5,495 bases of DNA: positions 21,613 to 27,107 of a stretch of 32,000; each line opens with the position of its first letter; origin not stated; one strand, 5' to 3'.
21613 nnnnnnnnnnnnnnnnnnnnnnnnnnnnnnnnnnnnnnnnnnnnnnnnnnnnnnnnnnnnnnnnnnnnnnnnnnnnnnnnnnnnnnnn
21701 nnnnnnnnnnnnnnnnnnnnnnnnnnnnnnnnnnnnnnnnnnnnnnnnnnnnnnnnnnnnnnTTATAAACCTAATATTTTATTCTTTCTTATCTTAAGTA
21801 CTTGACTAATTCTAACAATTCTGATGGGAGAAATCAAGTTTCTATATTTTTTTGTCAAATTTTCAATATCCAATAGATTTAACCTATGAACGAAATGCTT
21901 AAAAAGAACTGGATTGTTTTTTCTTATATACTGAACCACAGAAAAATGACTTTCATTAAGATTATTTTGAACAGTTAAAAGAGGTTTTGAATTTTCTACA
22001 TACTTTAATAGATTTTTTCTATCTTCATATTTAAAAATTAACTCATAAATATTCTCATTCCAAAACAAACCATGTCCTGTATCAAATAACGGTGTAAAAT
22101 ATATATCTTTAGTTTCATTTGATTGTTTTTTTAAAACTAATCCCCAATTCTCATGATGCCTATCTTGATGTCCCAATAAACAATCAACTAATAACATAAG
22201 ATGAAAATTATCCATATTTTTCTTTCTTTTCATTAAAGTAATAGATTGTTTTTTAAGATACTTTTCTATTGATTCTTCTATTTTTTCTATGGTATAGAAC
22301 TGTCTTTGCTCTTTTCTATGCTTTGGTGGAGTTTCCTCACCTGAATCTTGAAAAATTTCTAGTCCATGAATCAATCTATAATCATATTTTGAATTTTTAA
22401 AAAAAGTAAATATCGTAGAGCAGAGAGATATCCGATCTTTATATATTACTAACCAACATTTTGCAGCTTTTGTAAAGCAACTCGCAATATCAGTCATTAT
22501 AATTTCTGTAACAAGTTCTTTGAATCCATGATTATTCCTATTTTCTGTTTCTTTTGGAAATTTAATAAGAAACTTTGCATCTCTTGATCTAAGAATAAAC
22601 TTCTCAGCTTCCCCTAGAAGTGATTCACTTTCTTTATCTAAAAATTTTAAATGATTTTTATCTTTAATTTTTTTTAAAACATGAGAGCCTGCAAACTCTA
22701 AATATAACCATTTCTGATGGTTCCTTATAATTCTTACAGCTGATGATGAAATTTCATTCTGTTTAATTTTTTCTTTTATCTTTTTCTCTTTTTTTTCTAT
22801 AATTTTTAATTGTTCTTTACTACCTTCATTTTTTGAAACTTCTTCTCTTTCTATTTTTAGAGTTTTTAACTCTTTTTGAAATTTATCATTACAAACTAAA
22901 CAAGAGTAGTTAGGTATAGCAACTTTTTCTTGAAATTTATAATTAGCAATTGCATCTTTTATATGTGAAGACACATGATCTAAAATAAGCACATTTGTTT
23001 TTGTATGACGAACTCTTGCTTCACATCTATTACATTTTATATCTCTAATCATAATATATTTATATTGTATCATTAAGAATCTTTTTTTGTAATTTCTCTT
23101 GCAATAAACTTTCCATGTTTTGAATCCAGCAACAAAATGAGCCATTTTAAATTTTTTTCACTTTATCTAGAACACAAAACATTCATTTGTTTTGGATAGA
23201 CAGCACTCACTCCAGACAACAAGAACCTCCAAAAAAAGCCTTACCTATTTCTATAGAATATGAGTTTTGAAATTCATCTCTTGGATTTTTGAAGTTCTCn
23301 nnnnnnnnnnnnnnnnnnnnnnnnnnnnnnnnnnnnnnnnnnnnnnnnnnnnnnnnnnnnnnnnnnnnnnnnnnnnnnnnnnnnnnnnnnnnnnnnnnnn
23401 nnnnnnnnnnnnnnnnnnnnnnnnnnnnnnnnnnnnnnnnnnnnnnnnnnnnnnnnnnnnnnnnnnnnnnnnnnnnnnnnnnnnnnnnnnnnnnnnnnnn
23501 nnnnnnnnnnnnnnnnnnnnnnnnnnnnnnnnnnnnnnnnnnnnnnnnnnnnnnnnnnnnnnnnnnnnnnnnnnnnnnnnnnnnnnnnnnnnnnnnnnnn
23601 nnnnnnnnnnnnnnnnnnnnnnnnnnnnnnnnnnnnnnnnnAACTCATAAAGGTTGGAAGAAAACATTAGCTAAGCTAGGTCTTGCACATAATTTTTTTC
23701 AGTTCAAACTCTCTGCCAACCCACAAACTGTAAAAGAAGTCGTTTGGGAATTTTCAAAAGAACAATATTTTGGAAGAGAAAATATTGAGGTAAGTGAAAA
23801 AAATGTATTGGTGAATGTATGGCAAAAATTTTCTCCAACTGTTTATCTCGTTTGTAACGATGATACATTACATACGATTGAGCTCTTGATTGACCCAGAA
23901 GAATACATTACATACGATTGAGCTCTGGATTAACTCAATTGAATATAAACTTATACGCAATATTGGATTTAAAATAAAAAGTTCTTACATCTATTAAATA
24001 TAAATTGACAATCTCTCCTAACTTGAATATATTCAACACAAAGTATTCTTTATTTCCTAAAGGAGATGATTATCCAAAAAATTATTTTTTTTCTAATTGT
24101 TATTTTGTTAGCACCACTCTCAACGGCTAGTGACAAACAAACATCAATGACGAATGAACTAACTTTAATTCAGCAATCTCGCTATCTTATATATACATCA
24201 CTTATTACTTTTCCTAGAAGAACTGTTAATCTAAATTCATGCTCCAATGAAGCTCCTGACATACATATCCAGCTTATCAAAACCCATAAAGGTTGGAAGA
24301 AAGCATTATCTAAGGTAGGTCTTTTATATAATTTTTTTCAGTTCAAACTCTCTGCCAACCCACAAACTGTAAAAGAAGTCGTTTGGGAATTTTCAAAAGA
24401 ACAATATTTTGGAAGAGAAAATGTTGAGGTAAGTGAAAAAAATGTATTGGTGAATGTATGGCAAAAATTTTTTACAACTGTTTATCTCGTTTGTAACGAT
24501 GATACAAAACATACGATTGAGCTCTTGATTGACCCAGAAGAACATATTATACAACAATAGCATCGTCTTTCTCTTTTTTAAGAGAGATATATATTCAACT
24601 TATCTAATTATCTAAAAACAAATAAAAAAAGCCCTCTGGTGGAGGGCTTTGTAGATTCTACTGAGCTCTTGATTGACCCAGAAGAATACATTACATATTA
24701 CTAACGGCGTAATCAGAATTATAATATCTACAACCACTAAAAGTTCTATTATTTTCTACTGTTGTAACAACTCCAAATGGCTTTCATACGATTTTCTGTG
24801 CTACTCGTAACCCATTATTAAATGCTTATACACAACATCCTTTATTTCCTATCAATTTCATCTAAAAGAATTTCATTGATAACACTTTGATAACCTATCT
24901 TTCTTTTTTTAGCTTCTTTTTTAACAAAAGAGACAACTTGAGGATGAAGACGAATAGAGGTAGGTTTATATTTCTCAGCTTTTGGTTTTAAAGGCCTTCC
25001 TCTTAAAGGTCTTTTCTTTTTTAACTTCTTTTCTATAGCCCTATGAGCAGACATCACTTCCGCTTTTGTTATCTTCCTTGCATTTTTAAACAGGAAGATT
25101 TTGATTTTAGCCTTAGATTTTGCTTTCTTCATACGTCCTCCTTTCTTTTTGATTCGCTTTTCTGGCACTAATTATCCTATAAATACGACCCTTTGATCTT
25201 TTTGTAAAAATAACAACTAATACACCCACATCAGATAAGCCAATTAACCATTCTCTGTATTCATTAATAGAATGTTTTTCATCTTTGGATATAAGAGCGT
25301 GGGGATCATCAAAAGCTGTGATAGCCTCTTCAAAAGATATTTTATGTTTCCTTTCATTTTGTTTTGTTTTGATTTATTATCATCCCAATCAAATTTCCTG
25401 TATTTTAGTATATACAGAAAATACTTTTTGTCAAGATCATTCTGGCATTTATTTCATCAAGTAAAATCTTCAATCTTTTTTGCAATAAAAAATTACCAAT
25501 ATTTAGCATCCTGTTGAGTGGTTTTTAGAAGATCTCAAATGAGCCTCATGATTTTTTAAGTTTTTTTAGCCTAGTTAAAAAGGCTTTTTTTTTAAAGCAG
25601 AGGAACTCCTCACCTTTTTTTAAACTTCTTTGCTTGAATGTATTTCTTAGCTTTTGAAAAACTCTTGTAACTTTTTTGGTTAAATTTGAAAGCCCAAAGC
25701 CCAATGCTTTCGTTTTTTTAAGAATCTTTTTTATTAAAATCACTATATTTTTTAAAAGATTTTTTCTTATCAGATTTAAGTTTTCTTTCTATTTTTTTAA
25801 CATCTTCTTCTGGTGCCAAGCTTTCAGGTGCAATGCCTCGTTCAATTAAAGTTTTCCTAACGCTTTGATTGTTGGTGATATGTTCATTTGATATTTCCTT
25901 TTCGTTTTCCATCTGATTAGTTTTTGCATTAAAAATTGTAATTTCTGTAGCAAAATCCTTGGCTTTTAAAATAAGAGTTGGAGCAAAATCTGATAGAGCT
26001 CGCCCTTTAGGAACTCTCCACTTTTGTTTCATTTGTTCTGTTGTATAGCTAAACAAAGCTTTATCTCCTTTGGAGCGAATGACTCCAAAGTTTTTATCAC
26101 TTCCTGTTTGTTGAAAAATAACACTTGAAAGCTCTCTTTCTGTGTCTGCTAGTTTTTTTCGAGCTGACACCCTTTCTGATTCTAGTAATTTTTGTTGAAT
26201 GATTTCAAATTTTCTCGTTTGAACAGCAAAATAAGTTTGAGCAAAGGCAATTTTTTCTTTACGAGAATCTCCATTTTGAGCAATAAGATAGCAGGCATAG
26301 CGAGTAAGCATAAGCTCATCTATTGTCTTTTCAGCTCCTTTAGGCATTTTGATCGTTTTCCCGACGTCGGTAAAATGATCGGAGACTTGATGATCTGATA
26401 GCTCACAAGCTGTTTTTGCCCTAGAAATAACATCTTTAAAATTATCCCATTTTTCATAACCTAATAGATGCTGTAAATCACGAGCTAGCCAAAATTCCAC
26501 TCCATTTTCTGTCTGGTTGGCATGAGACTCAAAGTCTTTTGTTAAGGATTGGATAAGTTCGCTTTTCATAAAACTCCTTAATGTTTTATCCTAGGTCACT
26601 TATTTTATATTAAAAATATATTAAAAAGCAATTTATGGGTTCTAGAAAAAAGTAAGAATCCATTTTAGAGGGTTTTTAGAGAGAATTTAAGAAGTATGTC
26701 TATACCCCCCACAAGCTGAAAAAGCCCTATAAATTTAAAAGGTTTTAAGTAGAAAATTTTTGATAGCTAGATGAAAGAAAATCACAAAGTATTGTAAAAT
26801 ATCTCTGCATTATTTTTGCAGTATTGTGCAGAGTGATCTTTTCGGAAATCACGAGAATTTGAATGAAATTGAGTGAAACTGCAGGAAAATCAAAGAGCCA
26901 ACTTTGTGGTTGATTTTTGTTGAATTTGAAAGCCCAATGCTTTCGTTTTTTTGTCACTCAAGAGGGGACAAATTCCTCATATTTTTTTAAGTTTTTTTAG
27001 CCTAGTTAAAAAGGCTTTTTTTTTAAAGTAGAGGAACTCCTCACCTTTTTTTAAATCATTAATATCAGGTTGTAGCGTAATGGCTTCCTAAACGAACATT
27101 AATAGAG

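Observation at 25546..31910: Four copies of a modular structured repeat (W-X-Y) partition the island into gene cassettes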

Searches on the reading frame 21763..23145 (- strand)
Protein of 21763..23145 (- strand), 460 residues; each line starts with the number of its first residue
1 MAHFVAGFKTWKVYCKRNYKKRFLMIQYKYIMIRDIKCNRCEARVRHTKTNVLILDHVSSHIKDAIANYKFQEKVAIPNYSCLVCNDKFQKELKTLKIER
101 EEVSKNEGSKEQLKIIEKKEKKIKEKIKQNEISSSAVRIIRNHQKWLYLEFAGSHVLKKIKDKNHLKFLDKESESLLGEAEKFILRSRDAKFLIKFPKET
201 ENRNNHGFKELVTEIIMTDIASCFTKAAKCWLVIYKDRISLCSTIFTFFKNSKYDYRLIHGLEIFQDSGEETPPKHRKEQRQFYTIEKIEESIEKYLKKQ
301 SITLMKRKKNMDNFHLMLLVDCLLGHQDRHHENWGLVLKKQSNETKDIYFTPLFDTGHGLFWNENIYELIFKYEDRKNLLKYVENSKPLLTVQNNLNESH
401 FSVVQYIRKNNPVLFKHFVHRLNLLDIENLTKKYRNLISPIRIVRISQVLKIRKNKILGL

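Call 10: search_protein_families(library=pfam, proteins=[window:21763-23145:-], max_evalue=0.01)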
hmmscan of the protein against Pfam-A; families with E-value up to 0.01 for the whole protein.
window:21763-23145:- (460 aa): 2 families
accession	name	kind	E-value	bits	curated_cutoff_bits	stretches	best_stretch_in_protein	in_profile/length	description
PF07804.18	HipA_C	-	4.5e-05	23.6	30.5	1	175-362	2-165/213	HipA-like C-terminal domain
PF14130.12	Cap4_nuclease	-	0.00084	20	26.2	1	82-170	98-180/200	Cap4, dsDNA endonuclease domain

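Call 11: search_protein_families(library=padloc, proteins=[window:21763-23145:-], max_evalue=0.01)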
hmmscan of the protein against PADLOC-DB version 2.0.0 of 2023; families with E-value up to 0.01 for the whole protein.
window:21763-23145:- (460 aa): 9 families
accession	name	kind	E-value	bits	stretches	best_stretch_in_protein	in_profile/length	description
PDLC04340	PDC-M03A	-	1.7e-25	88.1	1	171-452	12-267/280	-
PDLC04344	PDC-M03A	-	1.7e-22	78.2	1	171-455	15-296/305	-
PDLC04342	PDC-M03A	-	5.8e-20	70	1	175-387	18-221/299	-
PDLC04345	PDC-M03A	-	5.2e-17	60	1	176-433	17-270/302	-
PDLC04339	PDC-M03A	-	5e-14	50.3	1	178-457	19-284/293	-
PDLC04343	PDC-M03A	-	4.1e-13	47.1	1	173-360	87-259/370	-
PDLC04338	PDC-M03A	-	1.5e-06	25.5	1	308-422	253-365/428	-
PDLC04337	PDC-M03A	-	1.3e-05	22.9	1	311-358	87-131/250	-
PDLC04341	PDC-M03A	-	0.00095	16.7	1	317-364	152-197/294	-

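Call 67: search_protein_families(library=ncbifam, proteins=[window:21763-23145:-], max_evalue=0.001)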
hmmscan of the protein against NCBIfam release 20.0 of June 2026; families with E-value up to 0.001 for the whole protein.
window:21763-23145:- (460 aa): 0 families

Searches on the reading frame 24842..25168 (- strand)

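Call 10: search_protein_families(library=pfam, proteins=[window:24842-25168:-], max_evalue=0.01)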
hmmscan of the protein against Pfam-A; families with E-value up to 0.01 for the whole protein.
window:24842-25168:- (108 aa): 2 families
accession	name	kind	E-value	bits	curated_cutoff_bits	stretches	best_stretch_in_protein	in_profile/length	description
PF14384.12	BrnA_antitoxin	-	1e-08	35.9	26.1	1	32-102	4-65/68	BrnA antitoxin of type II toxin-antitoxin system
PF12441.14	CopG_antitoxin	-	0.00031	21.9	28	1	66-101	41-76/79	CopG antitoxin of type II toxin-antitoxin system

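Call 11: search_protein_families(library=padloc, proteins=[window:24842-25168:-], max_evalue=0.01)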
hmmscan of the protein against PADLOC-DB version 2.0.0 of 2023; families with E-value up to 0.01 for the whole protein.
window:24842-25168:- (108 aa): 0 families

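Call 67: search_protein_families(library=ncbifam, proteins=[window:24842-25168:-], max_evalue=0.001)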
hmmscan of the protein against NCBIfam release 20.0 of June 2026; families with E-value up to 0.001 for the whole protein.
window:24842-25168:- (108 aa): 0 families

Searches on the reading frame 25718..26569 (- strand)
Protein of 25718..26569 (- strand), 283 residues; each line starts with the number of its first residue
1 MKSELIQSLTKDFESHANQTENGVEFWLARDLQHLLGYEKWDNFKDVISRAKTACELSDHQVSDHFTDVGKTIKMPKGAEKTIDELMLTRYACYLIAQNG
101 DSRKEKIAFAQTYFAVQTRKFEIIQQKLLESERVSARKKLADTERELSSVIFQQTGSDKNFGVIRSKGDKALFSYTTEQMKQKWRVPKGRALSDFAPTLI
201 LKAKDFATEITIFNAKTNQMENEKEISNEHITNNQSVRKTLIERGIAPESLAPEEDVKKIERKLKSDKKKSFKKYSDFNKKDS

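Call 10: search_protein_families(library=pfam, proteins=[window:25718-26569:-], max_evalue=0.01)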
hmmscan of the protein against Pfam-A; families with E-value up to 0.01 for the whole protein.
window:25718-26569:- (283 aa): 1 family
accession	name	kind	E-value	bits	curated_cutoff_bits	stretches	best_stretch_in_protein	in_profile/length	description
PF02498.22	Bro-N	-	7e-11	43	25.6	1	21-113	7-94/96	BRO family, N-terminal domain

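Call 11: search_protein_families(library=padloc, proteins=[window:25718-26569:-], max_evalue=0.01)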
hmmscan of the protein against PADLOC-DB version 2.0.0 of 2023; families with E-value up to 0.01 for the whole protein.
window:25718-26569:- (283 aa): 4 families
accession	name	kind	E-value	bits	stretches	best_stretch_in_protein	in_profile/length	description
PDLC04919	PDC-S13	-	8.3e-110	364.4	1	1-277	1-277/281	-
PDLC03083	Specificity_I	-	1.1e-43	147.4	1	13-268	6-273/717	Type I specificity subunit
PDLC04871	PDC-S05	-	1.1e-25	88.5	1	4-132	5-132/468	-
PDLC04918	PDC-S13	-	2.3e-20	71.6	2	10-82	9-84/214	-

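Call 14: find_encoding_contigs(protein=window:25718-26569:-, flank=10000, max_places=4)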
Protein window:25718-26569:- (283 aa): no gene with exactly this product is on record in the collection.

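Call 67: search_protein_families(library=ncbifam, proteins=[window:25718-26569:-], max_evalue=0.001)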
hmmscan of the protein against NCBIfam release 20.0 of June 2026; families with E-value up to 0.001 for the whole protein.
window:25718-26569:- (283 aa): 1 family
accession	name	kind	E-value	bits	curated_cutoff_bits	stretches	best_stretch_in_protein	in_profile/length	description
NF008573.0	PRK11525.1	equivalog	3e-104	348.4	242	1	1-275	1-284/288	DNA damage-inducible protein D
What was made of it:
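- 25718..26569 (-): Cassette 1: dinD (DNA-damage-inducible protein D; PADLOC candidate PDC-S13). calls 10, 11, 67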

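Call 68: find_related_loci(query=window:25718-26569:-, collection=viral_contigs, flank=3000)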
Query window:25718-26569:- (283 aa) in viral_contigs; peptide patterns used: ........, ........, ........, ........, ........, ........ (x = any residue, [..] = any of these).
40 stretches matched a pattern, but none encodes a relative of the query by tblastn (E <= 1e-3).

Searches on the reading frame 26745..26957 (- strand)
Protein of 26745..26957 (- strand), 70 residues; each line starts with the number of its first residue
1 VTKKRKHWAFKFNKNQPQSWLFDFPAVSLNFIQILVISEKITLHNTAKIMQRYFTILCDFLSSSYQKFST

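Call 39: find_homologous_proteins(query=window:26745-26957:-, max_evalue=1)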
Query window:26745-26957:-: no candidate shares three 5-residue words with the query. No homologue found.
